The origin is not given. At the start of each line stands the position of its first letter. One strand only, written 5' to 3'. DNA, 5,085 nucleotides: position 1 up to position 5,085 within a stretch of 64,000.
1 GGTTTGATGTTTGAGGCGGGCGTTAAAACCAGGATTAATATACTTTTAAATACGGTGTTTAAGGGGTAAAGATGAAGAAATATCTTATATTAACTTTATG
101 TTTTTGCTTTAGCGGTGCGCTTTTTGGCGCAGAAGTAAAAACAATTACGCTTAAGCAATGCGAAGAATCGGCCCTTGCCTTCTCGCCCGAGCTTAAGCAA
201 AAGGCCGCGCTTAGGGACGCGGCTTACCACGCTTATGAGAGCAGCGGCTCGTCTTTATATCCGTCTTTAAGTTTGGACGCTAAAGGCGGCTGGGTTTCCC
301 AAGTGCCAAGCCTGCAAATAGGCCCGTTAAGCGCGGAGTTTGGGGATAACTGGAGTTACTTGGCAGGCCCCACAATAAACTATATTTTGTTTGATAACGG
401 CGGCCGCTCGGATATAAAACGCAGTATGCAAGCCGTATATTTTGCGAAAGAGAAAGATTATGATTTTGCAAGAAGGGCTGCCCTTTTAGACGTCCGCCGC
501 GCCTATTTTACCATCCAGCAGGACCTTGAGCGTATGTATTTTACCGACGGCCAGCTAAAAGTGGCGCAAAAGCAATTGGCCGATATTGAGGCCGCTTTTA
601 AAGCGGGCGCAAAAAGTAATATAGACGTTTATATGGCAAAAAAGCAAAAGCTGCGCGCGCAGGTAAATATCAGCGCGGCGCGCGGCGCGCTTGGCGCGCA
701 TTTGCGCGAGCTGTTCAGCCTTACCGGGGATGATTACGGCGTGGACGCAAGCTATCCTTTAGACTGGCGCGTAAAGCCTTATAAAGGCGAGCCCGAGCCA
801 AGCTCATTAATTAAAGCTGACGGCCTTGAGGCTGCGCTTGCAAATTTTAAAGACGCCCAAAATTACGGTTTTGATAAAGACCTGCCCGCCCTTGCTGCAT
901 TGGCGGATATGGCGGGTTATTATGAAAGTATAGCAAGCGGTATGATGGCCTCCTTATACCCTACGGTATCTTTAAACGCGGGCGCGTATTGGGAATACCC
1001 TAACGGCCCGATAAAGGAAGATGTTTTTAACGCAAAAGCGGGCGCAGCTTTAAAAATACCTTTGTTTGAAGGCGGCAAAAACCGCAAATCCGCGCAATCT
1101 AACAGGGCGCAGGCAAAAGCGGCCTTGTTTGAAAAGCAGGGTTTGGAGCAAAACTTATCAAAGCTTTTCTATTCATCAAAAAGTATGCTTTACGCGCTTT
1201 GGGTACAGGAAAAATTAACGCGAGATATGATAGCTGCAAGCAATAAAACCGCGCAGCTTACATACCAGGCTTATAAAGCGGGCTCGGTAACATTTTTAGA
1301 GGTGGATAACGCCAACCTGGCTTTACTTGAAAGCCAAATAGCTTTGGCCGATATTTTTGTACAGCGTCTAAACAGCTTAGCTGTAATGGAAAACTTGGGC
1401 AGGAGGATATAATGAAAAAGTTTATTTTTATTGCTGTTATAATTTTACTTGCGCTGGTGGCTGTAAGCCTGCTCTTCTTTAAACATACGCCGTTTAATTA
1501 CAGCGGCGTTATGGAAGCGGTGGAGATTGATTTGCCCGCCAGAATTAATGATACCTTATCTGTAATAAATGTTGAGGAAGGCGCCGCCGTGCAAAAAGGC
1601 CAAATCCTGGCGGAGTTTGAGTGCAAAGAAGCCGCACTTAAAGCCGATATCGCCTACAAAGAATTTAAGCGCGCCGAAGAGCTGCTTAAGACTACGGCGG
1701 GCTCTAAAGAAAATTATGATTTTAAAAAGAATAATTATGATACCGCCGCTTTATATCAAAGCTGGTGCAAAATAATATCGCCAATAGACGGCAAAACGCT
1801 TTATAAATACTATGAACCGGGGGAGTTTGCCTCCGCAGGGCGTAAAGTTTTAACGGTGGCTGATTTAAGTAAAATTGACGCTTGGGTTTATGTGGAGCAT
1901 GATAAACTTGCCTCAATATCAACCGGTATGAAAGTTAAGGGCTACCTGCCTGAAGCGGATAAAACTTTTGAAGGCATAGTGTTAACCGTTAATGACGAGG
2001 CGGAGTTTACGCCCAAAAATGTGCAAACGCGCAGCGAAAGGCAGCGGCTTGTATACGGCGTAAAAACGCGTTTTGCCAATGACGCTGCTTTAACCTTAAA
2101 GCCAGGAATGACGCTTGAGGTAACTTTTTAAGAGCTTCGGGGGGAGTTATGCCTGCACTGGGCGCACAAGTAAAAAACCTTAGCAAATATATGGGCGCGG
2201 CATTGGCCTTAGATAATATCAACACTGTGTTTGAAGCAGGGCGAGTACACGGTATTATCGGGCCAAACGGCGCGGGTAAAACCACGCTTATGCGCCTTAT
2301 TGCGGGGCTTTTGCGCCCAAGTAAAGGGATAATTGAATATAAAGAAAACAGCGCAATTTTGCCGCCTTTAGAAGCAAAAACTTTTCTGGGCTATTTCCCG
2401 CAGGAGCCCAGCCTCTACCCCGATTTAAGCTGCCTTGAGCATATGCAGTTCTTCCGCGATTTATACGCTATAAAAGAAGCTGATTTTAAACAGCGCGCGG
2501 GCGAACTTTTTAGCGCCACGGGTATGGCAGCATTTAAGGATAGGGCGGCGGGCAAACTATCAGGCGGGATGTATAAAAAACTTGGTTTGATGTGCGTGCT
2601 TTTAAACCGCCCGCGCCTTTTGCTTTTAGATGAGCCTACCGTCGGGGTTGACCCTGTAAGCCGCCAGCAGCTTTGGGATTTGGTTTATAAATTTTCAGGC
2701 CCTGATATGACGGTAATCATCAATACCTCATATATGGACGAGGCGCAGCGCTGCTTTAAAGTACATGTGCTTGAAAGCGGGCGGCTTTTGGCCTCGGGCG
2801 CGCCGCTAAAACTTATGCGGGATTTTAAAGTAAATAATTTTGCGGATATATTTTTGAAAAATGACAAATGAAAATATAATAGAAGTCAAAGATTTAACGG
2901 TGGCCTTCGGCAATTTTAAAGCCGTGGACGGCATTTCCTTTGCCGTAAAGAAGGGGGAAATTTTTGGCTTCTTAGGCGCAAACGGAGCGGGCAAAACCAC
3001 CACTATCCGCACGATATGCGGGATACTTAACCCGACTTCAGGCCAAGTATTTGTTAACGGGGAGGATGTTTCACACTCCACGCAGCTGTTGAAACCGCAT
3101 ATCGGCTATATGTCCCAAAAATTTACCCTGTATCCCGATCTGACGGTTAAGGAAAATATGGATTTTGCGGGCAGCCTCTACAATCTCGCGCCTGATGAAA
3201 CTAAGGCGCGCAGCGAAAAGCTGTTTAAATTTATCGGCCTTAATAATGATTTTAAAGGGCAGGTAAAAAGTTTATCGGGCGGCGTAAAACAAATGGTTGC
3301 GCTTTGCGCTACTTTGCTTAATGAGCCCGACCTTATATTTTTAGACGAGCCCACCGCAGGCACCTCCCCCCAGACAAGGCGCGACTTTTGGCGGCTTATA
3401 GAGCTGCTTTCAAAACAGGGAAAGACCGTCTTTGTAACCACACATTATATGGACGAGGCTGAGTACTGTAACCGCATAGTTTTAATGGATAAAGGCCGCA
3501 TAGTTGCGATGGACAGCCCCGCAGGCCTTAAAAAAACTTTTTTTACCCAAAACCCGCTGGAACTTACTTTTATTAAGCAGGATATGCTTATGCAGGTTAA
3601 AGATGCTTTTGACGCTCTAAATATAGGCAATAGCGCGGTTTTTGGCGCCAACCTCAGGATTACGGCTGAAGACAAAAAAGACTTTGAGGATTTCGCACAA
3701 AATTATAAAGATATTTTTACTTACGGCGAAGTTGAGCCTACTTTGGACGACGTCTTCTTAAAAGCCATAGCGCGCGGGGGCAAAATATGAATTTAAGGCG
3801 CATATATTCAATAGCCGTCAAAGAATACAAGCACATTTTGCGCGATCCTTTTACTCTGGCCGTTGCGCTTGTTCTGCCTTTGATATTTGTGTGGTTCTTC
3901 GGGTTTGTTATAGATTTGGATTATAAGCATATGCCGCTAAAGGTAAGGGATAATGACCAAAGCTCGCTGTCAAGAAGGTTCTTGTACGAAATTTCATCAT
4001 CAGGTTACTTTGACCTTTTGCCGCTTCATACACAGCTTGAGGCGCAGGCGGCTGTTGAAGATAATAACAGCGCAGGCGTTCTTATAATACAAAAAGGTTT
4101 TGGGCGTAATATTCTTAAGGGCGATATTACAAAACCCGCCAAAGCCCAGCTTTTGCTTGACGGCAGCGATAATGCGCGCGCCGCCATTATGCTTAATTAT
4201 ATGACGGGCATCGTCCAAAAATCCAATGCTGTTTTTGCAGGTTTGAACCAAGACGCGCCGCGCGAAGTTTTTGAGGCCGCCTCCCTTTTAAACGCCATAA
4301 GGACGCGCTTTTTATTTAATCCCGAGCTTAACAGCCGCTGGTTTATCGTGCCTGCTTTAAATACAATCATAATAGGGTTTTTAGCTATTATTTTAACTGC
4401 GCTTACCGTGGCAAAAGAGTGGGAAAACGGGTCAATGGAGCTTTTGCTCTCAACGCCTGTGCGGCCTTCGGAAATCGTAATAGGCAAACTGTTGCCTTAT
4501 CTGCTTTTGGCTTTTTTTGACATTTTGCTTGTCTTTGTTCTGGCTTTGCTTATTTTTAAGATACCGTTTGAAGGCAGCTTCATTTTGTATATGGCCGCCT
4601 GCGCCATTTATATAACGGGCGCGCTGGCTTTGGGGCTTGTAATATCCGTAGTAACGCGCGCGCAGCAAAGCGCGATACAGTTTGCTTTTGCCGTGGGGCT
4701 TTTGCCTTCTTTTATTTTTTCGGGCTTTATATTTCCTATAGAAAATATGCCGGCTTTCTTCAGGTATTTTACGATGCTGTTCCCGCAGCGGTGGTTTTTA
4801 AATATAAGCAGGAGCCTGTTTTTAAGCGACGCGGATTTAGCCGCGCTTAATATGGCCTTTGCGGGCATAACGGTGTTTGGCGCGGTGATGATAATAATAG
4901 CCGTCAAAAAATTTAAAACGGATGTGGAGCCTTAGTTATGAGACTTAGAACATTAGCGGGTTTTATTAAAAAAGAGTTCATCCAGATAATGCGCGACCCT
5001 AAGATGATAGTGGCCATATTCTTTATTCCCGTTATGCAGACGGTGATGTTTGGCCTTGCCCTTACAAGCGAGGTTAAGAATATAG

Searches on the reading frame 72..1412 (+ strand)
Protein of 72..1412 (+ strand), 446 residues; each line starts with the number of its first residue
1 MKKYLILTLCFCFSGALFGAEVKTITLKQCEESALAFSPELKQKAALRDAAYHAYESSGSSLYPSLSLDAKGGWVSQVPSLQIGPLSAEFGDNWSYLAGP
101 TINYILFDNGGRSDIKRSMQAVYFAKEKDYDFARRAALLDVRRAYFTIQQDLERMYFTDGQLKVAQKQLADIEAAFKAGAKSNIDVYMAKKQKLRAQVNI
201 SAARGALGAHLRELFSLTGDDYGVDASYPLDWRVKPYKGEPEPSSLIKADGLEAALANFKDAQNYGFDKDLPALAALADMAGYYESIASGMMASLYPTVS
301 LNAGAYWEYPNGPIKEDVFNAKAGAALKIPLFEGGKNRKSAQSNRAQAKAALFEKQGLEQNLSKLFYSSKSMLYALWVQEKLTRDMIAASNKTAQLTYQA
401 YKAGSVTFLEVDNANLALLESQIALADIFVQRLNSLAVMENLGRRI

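Call 58: list_cluster_members(proteins=[P0241, window:72-1412:+, window:50044-51903:+, window:55003-55998:+, window:3787-4935:+, P0123])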
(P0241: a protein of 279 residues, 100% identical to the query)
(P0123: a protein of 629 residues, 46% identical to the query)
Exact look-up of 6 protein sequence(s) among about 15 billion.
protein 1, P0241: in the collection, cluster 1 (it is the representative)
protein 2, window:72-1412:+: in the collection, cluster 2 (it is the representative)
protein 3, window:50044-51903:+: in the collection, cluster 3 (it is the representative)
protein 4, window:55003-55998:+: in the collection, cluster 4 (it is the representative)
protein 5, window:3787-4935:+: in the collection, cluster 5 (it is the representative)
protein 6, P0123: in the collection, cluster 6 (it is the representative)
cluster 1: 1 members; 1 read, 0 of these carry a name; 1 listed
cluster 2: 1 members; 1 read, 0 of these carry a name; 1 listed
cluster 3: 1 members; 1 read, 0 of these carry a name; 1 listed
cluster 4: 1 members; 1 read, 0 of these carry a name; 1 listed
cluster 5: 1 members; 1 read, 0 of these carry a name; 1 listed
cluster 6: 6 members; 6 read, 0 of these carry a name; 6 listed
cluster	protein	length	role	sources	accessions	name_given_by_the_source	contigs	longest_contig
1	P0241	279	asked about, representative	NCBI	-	-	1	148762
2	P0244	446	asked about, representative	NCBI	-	-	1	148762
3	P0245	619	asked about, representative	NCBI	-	-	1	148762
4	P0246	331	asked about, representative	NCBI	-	-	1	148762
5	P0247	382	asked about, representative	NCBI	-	-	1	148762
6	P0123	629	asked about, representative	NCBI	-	-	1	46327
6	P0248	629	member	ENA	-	-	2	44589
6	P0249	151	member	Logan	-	-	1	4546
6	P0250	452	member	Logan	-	-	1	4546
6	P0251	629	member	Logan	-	-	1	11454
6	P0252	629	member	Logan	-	-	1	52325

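Call 72: search_protein_families(library=ncbifam, proteins=[window:72-1412:+], max_evalue=0.00001)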
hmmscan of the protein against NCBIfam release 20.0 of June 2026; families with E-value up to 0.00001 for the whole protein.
window:72-1412:+ (446 aa): 3 families
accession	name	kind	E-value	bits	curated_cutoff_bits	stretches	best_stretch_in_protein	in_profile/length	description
TIGR01844.1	type_I_sec_TolC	subfamily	3.2e-21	75.8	225.15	1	26-428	4-382/414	TolC family outer membrane protein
TIGR01845.1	outer_NodT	subfamily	4.3e-19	68.7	210.05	2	284-439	297-453/460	efflux transporter outer membrane subunit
NF007002.0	PRK09465.1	equivalog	2.1e-14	52.9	495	1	6-349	5-327/460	outer membrane channel protein TolC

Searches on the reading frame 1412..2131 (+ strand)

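Call 72: search_protein_families(library=ncbifam, proteins=[window:1412-2131:+], max_evalue=0.00001)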
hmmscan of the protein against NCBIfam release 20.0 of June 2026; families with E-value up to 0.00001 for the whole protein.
window:1412-2131:+ (239 aa): 5 families
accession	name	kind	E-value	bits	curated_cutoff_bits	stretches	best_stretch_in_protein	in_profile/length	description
NF002939.0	PRK03598.1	equivalog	5.2e-22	78.4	393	1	82-239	172-325/332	secretion protein HlyD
TIGR01730.1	RND_mfp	subfamily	1.1e-18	67.3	94.9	1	40-238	28-243/322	efflux RND transporter periplasmic adaptor subunit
TIGR00999.1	8a0102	subfamily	3.3e-11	42.8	319.3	1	72-200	30-174/271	CzcB/NccB family metal efflux transporter periplasmic adaptor subunit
TIGR00998.1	8a0101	subfamily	8.5e-11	41.4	390.8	1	75-194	165-282/334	EmrA/EmrK family multidrug efflux transporter periplasmic adaptor subunit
NF007785.0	PRK10476.1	equivalog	2e-06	26.8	376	0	7-94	15-104/347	multidrug transporter subunit MdtN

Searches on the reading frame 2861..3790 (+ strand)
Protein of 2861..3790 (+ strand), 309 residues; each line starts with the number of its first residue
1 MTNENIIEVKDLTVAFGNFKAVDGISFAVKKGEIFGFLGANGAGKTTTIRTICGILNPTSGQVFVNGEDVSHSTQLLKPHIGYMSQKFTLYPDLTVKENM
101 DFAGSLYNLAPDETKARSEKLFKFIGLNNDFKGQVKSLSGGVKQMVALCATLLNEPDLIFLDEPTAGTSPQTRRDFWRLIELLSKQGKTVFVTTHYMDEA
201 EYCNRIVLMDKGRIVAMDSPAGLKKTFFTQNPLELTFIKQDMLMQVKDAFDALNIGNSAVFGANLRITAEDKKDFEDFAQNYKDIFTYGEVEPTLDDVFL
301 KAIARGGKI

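Call 72: search_protein_families(library=ncbifam, proteins=[window:2861-3790:+], max_evalue=0.00001)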
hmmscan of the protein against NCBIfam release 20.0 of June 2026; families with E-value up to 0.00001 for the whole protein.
window:2861-3790:+ (309 aa): 183 families (the best 25 are shown)
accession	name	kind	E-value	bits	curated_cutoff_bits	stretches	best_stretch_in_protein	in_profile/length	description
TIGR01188.1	drrA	subfamily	6.2e-75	252.3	312.45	1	16-303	3-301/302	daunorubicin resistance ABC transporter, ATP-binding protein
NF033858.1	ABC2_perm_RbbA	equivalog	3e-74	250.5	1050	1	4-247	264-505/909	ribosome-associated ATPase/putative transporter RbbA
TIGR03522.1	GldA_ABC_ATP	equivalog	2.4e-56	191.4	402.6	1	7-276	3-269/301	gliding motility-associated ABC transporter ATP-binding subunit GldA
NF010060.0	PRK13537.1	equivalog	2.4e-54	184.4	521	1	4-305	13-310/314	nodulation factor ABC transporter ATP-binding protein NodI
NF010059.0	PRK13536.1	equivalog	6.1e-48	163.3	549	1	5-301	42-334/342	nodulation factor ABC transporter ATP-binding protein NodI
TIGR03864.1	PQQ_ABC_ATP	hypoth_equivalog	2.7e-46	158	302.25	1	7-227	2-223/236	ABC transporter, ATP-binding subunit, PQQ-dependent alcohol dehydrogenase system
TIGR01288.1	nodI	equivalog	6.3e-46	156.8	424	1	6-305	4-299/303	nodulation factor ABC transporter ATP-binding protein NodI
TIGR01186.1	proV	subfamily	4.7e-44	151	326.6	1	17-252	4-244/363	betaine/proline/choline family ABC transporter ATP-binding protein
TIGR00968.1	3a0106s01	subfamily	4.8e-43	147.4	342.75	1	7-226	1-221/237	sulfate ABC transporter ATP-binding protein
TIGR04521.1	ECF_ATPase_2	equivalog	3.4e-40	137.9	330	1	18-236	17-242/279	energy-coupling factor transporter ATPase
TIGR03265.1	PhnT2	equivalog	5.1e-40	137.8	457.7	1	5-225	3-224/353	putative 2-aminoethylphosphonate ABC transporter ATP-binding protein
TIGR03740.1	galliderm_ABC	subfamily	5.3e-40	137.5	309.75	1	8-215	2-203/223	lantibiotic protection ABC transporter ATP-binding subunit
NF008621.0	PRK11607.1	equivalog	3.3e-39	134.7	613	1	6-223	19-237/377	putrescine ABC transporter ATP-binding subunit PotG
TIGR04520.1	ECF_ATPase_1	equivalog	5.2e-39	134.3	315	1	7-245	1-242/269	energy-coupling factor transporter ATPase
TIGR04406.1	LPS_export_lptB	equivalog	1.6e-38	132.4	240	1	7-221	2-220/239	LPS export ABC transporter ATP-binding protein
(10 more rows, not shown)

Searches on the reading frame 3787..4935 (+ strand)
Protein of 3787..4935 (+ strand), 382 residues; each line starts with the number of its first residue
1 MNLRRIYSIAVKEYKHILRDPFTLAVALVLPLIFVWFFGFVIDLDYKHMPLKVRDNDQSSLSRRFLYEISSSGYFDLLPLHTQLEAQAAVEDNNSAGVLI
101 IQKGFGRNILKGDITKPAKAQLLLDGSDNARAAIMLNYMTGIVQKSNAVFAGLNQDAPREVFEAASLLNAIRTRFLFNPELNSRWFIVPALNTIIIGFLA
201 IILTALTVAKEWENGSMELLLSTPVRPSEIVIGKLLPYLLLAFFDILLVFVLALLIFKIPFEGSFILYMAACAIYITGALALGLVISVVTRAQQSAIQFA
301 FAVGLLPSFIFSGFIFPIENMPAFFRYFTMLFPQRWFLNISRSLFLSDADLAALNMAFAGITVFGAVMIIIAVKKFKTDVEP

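Call 72: search_protein_families(library=ncbifam, proteins=[window:3787-4935:+], max_evalue=0.00001)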
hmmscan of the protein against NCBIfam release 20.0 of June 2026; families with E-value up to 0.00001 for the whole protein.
window:3787-4935:+ (382 aa): 4 families
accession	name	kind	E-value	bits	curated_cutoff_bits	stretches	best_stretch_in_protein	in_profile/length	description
NF033858.1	ABC2_perm_RbbA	equivalog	1.3e-66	225.2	1050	1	2-376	538-904/909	ribosome-associated ATPase/putative transporter RbbA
TIGR01247.1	drrB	subfamily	3.6e-10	39.9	223.05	1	186-376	49-236/236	daunorubicin resistance ABC transporter membrane protein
NF038293.1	permease_SagH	equivalog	2.2e-09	36.6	450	1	7-373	2-364/370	SagH family ABC transporter permease subunit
TIGR00025.1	Mtu_efflux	paralog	3e-07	30.2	146.9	1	188-373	42-228/238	ABC transporter efflux protein, DrrB family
